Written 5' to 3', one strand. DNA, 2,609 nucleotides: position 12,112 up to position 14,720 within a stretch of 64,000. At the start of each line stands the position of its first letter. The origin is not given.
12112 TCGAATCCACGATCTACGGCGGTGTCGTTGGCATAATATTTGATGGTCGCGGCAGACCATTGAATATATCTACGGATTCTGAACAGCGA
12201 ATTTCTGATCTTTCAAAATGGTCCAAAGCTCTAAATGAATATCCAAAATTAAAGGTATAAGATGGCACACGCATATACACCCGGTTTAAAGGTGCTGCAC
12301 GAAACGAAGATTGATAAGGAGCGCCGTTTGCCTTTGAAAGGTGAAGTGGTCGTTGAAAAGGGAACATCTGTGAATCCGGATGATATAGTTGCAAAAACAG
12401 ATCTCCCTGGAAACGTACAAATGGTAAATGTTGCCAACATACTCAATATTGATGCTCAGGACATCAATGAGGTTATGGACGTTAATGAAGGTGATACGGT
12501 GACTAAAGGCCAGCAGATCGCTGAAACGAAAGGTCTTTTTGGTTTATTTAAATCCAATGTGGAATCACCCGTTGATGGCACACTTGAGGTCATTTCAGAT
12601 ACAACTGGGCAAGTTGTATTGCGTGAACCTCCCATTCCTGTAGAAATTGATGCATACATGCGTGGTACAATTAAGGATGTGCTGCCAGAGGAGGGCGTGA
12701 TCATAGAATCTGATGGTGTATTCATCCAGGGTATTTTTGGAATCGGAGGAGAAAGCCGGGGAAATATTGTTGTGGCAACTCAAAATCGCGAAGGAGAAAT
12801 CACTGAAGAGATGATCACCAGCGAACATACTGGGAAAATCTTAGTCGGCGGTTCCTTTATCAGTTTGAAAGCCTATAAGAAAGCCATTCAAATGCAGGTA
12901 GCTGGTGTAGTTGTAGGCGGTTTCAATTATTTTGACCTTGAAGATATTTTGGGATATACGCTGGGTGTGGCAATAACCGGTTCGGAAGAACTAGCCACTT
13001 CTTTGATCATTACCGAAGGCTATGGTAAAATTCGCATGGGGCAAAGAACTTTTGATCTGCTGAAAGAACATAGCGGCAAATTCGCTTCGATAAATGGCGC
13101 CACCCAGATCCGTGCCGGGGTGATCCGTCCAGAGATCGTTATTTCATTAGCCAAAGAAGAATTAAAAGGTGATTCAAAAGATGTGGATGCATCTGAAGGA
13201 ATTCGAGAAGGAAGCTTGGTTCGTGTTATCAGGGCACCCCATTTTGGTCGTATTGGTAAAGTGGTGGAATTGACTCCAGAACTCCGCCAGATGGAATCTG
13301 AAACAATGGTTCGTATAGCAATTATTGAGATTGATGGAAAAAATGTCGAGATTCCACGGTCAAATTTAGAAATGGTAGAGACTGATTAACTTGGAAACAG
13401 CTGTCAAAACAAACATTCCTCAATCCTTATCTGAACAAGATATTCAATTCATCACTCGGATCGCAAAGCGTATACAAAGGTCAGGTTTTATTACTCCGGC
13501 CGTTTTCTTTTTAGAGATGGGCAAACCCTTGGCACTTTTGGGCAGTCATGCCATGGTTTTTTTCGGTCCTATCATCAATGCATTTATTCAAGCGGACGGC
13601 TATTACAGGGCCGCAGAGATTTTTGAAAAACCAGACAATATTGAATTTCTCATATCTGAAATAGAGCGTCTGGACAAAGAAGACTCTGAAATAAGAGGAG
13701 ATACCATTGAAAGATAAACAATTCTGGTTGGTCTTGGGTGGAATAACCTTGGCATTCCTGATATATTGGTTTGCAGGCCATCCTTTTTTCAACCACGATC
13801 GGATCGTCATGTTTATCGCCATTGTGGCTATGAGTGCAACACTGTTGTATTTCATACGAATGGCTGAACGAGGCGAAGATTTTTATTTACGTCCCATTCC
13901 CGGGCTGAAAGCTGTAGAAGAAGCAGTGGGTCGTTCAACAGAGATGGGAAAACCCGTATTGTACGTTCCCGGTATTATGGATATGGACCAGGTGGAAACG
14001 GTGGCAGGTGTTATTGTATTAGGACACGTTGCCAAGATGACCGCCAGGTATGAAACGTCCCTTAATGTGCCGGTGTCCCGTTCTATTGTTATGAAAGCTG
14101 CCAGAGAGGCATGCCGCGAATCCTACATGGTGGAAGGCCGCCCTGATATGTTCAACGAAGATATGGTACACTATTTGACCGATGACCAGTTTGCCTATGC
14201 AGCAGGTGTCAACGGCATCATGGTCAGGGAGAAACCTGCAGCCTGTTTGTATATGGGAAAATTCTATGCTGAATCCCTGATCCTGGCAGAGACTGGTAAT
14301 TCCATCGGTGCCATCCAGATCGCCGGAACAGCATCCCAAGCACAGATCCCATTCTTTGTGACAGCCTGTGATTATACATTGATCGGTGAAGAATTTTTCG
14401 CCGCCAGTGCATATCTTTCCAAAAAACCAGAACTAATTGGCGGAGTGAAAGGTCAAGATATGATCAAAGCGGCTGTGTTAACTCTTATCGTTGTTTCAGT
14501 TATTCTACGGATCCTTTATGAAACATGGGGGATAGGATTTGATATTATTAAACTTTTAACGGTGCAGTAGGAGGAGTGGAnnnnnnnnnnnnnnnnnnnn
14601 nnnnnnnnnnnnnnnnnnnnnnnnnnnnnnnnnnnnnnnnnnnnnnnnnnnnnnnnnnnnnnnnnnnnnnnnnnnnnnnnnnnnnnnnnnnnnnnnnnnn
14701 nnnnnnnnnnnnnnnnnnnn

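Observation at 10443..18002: Eight-gene module with no described counterpart: GlmL-like actin-fold ATPase, barrel-sandwich protein, five membrane proteins and an orphan Opp-type ABC ATPase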

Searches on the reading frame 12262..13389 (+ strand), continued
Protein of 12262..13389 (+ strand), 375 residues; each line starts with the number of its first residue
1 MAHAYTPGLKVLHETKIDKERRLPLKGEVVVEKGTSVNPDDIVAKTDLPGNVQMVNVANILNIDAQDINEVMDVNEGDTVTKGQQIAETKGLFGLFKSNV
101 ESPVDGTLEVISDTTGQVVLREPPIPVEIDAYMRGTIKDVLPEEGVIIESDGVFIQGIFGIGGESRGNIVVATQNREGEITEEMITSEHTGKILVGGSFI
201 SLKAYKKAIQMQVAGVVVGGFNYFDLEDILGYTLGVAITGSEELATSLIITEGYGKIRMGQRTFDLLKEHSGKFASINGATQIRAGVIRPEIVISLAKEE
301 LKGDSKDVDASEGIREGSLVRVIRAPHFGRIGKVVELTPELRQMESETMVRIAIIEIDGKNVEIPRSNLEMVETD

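Call 85: fold_search(model_id=the predicted structure, library=pdb)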
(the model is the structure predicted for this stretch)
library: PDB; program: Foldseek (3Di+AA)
matches with E <= 10: 1152; with E <= 0.001: 1
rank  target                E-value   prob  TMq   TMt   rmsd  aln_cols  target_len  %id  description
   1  2xhc                  4.7e-05  0.95  0.15  0.16  18.7       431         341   10  Crystal Structure of Thermotoga maritima N-utilization Substance G (NusG) (released 2011-06-29)
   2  9rtt_Z                2.5e-03  1.00  0.12  0.09  15.7       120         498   17  Activated Elongation Complex with IWS1 and ELOF1 (released 2025-09-03)
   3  1m1g_A                2.9e-03  0.97  0.12  0.17  18.2       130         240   18  Crystal Structure of Aquifex aeolicus N-utilization substance G (NusG), Space Group P2(1) (released 2003-02-04)
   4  1m1g_B                4.8e-03  0.97  0.13  0.19  17.0       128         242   18  Crystal Structure of Aquifex aeolicus N-utilization substance G (NusG), Space Group P2(1) (released 2003-02-04)
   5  1m1g_C                4.8e-03  0.97  0.12  0.18  17.4       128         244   18  Crystal Structure of Aquifex aeolicus N-utilization substance G (NusG), Space Group P2(1) (released 2003-02-04)
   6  1m1g_D                5.3e-03  0.98  0.14  0.21  16.1       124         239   20  Crystal Structure of Aquifex aeolicus N-utilization substance G (NusG), Space Group P2(1) (released 2003-02-04)
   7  9fyx_Z                9.7e-03  0.23  0.12  0.10  20.7       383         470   10  Influenza A/H7N9 polymerase pre-cleavage cap-snatching complex (released 2025-07-16)
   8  4zn3_A                1.1e-02  1.00  0.13  0.31  10.8       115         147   14  Crystal Structure of MjSpt4:Spt5 complex conformation B (released 2016-03-16)
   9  9qf4_BU               1.4e-02  1.00  0.10  0.31   7.2        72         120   24  Structure of P. furiosus 70S ribosome grown at 95 degC (released 2025-11-05)
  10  1npp_B                1.5e-02  0.90  0.13  0.19  16.5       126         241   19  CRYSTAL STRUCTURE OF AQUIFEX AEOLICUS NUSG IN P2(1) (released 2003-03-11)
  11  4c9r_A                1.9e-02  0.75  0.17  0.33  11.4       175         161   12  Xenopus ZNRF3 ectodomain in complex with Xenopus RSPO2 Fu1-Fu2 crystal form I (released 2013-11-20)
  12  9e6q_AV               2.0e-02  1.00  0.10  0.30   7.4        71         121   21  Cryo-EM structure of the Pyrobaculum calidifontis 50S ribosomal subunit in complex with Dri (released 2024-11-20)
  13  1q5x_A                2.0e-02  0.99  0.23  0.49   7.8       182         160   13  Structure of OF RRAA (MENG), a protein inhibitor of RNA processing (released 2003-09-30)
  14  9qeq_Z                2.0e-02  0.99  0.12  0.09  18.2       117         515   16  Structure of the transcribing Pol II-DSIF-SPT6-U1 snRNP complex (released 2025-07-09)
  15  4c9u_C                2.1e-02  0.54  0.16  0.31  12.6       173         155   12  Xenopus ZNRF3 ectodomain in complex with Xenopus RSPO2 Fu1-Fu2 crystal form II (released 2013-11-20)
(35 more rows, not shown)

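Call 86: find_encoding_contigs(protein=P0335, flank=10000, max_places=1)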
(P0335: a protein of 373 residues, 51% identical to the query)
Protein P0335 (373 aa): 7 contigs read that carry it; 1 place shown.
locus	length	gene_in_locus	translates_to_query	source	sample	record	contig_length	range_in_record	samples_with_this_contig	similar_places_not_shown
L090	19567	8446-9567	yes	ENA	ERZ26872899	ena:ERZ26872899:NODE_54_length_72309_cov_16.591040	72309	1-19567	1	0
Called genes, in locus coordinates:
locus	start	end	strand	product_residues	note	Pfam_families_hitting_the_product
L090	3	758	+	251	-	?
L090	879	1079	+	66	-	-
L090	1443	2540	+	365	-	PF01571:GCV_T, PF08669:GCV_T_C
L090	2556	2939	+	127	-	PF01597:GCV_H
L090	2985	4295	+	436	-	PF02347:GDC-P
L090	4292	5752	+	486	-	PF02347:GDC-P (weak), PF21478:GcvP2_C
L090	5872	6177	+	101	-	-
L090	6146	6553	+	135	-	-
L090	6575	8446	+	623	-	PF13941:MutL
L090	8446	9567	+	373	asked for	-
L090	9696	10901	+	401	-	PF20539:DUF6754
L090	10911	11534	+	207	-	-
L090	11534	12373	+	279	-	-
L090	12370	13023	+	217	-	-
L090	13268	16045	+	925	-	PF13620:CarboxypepD_reg, PF13715:CarbopepD_reg_2, PF07715:Plug, PF00593:TonB_dep_Rec_b-barrel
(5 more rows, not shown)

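Call 87: find_encoding_contigs(protein=P0344, flank=10000, max_places=1)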
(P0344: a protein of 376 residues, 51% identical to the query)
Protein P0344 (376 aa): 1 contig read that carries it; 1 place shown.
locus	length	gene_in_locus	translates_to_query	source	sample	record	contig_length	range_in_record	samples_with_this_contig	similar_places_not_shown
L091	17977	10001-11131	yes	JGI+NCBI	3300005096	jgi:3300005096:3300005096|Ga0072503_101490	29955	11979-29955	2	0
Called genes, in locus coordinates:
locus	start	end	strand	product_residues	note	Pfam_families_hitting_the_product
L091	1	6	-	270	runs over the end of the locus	-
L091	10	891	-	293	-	-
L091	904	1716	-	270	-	-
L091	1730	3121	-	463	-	PF20539:DUF6754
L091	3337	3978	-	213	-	-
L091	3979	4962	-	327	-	-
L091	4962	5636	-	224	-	-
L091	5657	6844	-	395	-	PF20539:DUF6754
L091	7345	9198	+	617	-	PF13941:MutL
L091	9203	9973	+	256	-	-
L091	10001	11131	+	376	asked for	-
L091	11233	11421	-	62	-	-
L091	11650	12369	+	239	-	PF01618:MotA_ExbB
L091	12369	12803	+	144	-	PF02472:ExbD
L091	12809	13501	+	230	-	PF13103:TonB_2, PF03544:TonB_C (weak)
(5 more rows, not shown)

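Call 93: search_protein_families(library=ncbifam, proteins=[L085:9219-9977:+, L082:5575-6039:+], max_evalue=0.00001)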
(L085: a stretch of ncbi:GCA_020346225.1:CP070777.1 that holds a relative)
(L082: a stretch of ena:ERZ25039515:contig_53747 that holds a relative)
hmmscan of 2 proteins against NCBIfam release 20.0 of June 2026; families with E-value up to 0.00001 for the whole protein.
L085:9219-9977:+ (252 aa): 0 families

L082:5575-6039:+ (154 aa): 0 families

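Call 97: search_protein_families(library=padloc, proteins=[window:12262-13389:+], max_evalue=0.001)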
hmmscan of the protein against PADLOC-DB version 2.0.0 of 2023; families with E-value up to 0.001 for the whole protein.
window:12262-13389:+ (375 aa): 0 families

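Call 98: find_encoding_contigs(protein=P0374, flank=10000, max_places=1)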
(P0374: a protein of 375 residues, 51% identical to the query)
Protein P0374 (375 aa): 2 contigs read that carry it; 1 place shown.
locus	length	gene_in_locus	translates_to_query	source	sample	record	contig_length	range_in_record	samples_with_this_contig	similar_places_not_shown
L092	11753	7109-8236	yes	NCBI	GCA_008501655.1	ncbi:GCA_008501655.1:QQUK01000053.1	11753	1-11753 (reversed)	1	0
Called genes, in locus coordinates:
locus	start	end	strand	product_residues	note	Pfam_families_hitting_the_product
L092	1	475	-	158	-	?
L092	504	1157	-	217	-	-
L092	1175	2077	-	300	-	-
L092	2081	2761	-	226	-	-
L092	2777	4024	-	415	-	PF20539:DUF6754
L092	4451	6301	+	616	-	PF13941:MutL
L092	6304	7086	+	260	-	-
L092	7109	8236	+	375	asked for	-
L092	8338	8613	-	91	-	-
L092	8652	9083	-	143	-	PF19780:DUF6265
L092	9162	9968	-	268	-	PF20240:DUF6597, PF00165:HTH_AraC (faint), PF12833:HTH_18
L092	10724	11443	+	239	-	PF01618:MotA_ExbB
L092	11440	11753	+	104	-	PF02472:ExbD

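Call 99: find_encoding_contigs(protein=P0352, flank=10000, max_places=1)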
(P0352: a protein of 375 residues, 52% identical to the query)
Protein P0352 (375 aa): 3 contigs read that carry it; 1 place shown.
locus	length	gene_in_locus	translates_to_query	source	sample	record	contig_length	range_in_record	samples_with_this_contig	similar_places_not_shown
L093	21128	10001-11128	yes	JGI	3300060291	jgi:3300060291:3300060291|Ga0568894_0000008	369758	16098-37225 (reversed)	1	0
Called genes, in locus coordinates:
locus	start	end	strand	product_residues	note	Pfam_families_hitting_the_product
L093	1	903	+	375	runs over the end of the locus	PF04055:Radical_SAM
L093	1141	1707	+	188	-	PF01195:Pept_tRNA_hydro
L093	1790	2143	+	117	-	PF01250:Ribosomal_S6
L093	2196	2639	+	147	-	PF00436:SSB, PF22657:SSB_1 (faint)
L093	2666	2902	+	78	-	PF01084:Ribosomal_S18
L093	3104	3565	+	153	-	PF01281:Ribosomal_L9_N, PF03948:Ribosomal_L9_C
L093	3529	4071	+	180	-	PF02577:BFN_dom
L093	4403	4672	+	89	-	-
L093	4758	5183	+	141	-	-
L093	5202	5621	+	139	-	-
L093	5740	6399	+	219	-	PF01965:DJ-1_PfpI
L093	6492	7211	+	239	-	PF01471:PG_binding_1, PF09374:PG_binding_3 (faint), PF13539:Peptidase_M15_4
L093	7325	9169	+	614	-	PF13941:MutL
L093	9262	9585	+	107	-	PF01909:NTP_transf_2, PF18765:Polbeta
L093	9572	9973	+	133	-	PF05168:HEPN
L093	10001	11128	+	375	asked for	PF25984:BSH_YknX (faint)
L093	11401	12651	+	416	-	PF20539:DUF6754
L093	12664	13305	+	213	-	-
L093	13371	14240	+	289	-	-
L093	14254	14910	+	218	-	-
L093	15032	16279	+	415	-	PF20539:DUF6754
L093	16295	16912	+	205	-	-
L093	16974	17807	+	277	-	-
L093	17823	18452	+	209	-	-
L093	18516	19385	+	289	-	PF20539:DUF6754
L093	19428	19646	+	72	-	PF05168:HEPN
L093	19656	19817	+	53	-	-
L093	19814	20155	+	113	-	PF01909:NTP_transf_2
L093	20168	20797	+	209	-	-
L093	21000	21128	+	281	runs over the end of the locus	-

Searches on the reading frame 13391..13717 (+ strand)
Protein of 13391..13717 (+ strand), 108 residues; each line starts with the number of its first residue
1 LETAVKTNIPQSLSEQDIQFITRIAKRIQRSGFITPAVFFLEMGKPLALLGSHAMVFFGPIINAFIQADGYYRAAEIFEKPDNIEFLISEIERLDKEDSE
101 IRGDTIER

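Call 3: search_protein_families(library=pfam, proteins=[window:13391-13717:+], max_evalue=0.1)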
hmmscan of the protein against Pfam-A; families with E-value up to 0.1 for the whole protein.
window:13391-13717:+ (108 aa): 1 family
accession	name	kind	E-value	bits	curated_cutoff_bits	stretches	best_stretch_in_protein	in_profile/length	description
PF08463.15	EcoEI_R_C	-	0.065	13.8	24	0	10-39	93-127/163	EcoEI R protein C-terminal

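Call 4: search_protein_families(library=ncbifam, proteins=[window:13391-13717:+], max_evalue=0.1)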
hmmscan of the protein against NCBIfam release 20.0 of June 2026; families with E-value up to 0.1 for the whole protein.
window:13391-13717:+ (108 aa): 1 family
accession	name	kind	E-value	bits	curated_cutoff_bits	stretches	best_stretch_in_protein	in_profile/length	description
TIGR03333.1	salvage_mtnX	equivalog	0.079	12.9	303.2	1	8-79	52-121/214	2-hydroxy-3-keto-5-methylthiopentenyl-1-phosphate phosphatase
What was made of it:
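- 13391..13717 (+): g3: small (~100 aa) protein with one weakly hydrophobic segment. Outside Marinimicrobia it sits upstream of g1, often behind a further 2-TM protein ('g0') that this window lacks. No family match (calls 3, 4).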

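Call 97: search_protein_families(library=padloc, proteins=[window:13391-13717:+], max_evalue=0.001)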
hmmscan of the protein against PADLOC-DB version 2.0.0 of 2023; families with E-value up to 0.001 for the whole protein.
window:13391-13717:+ (108 aa): 0 families

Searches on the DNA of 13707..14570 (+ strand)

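Call 89: search_rna_families(sources=[L036, L045, L048, L049, L063, L068, L079], threshold=gathering)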
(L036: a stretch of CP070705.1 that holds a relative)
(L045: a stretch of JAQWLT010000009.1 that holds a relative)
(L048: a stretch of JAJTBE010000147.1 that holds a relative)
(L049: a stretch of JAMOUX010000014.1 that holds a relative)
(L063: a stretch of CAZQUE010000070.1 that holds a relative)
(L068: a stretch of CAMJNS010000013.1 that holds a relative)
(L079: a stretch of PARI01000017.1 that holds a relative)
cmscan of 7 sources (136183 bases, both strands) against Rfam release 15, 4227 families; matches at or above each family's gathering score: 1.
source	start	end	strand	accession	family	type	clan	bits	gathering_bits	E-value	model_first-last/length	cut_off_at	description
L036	3653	4021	-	RF00177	SSU_rRNA_bacteria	Gene; rRNA;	CL00111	328.2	50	2.7e-100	39-400/1533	no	Bacterial small subunit ribosomal RNA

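Call 90: search_rna_families(sources=[L023, L026, L067, L082, L084, L085, L089], threshold=gathering)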
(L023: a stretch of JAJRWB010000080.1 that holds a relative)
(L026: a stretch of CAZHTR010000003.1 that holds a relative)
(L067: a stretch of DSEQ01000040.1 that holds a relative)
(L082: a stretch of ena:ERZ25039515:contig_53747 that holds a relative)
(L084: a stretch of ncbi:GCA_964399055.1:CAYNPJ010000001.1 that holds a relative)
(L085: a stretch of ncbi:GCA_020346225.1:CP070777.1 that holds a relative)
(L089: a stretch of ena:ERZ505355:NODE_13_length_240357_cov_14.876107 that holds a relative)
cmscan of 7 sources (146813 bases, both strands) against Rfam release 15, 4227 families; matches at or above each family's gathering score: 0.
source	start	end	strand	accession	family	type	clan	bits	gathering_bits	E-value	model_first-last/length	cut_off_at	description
